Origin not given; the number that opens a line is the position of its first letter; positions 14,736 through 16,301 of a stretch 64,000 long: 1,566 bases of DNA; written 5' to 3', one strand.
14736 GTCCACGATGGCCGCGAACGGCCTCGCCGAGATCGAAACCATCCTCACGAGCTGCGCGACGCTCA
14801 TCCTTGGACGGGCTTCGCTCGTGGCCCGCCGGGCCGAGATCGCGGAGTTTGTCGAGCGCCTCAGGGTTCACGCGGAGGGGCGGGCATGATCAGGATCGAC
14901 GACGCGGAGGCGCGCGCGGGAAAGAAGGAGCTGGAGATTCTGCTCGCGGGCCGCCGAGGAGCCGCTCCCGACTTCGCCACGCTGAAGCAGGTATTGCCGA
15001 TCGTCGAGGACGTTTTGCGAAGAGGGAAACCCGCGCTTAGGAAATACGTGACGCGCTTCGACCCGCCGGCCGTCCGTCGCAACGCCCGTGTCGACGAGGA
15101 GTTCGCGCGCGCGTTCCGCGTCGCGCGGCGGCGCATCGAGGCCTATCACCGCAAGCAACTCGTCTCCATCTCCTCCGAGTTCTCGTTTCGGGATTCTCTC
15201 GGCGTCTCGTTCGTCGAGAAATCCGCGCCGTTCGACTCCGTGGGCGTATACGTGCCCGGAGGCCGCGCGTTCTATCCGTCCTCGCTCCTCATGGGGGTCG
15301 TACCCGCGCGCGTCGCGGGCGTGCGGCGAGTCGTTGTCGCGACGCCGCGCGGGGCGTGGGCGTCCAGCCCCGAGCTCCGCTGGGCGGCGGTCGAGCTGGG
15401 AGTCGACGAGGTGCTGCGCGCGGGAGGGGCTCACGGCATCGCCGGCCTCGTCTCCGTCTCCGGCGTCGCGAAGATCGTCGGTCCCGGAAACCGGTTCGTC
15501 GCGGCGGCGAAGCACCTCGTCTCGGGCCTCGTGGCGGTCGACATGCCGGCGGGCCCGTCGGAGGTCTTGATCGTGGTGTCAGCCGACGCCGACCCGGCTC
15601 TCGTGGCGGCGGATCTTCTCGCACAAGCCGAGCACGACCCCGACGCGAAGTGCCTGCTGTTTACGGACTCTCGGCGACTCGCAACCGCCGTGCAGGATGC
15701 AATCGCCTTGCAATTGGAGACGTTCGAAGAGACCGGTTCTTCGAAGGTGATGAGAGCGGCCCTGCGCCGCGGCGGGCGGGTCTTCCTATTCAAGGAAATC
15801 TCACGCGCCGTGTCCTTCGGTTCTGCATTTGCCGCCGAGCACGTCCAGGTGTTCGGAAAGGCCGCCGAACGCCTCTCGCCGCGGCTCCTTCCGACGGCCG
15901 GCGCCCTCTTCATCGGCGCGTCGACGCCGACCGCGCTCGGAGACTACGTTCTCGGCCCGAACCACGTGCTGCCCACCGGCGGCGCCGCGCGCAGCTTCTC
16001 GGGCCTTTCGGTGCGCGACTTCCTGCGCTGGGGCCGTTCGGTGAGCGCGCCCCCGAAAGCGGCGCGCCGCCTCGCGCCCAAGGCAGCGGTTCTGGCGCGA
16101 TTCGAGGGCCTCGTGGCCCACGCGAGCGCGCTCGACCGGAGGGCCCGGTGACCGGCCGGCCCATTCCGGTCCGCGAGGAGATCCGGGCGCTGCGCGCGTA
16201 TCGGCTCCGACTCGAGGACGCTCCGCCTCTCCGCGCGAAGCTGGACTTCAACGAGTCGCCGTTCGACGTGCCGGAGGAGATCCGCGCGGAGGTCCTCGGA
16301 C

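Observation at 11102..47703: Dispersed AT-rich ~25-30 bp motif family embedded in coding sequences of housekeeping genes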

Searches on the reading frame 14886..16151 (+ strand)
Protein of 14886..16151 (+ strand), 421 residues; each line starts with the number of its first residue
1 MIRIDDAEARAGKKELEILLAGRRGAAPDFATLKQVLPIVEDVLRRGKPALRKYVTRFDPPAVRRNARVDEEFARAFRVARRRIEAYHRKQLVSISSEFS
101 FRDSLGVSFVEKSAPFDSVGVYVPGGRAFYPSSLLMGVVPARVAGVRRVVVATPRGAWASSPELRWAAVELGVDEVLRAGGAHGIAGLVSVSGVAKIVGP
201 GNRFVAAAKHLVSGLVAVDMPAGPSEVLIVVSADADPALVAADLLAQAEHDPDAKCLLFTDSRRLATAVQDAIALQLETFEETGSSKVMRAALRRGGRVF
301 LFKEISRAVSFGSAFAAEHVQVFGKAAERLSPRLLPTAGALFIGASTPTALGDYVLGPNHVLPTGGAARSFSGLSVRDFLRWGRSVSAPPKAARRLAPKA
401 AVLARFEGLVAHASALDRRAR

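Call 72: search_protein_families(library=pfam, proteins=[window:14886-16151:+], max_evalue=0.00001)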
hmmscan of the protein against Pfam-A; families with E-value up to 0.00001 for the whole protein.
window:14886-16151:+ (421 aa): 1 family
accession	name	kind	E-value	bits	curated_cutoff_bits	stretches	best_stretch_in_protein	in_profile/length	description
PF00815.25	Histidinol_dh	-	1.5e-115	387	27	1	32-419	11-410/411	Histidinol dehydrogenase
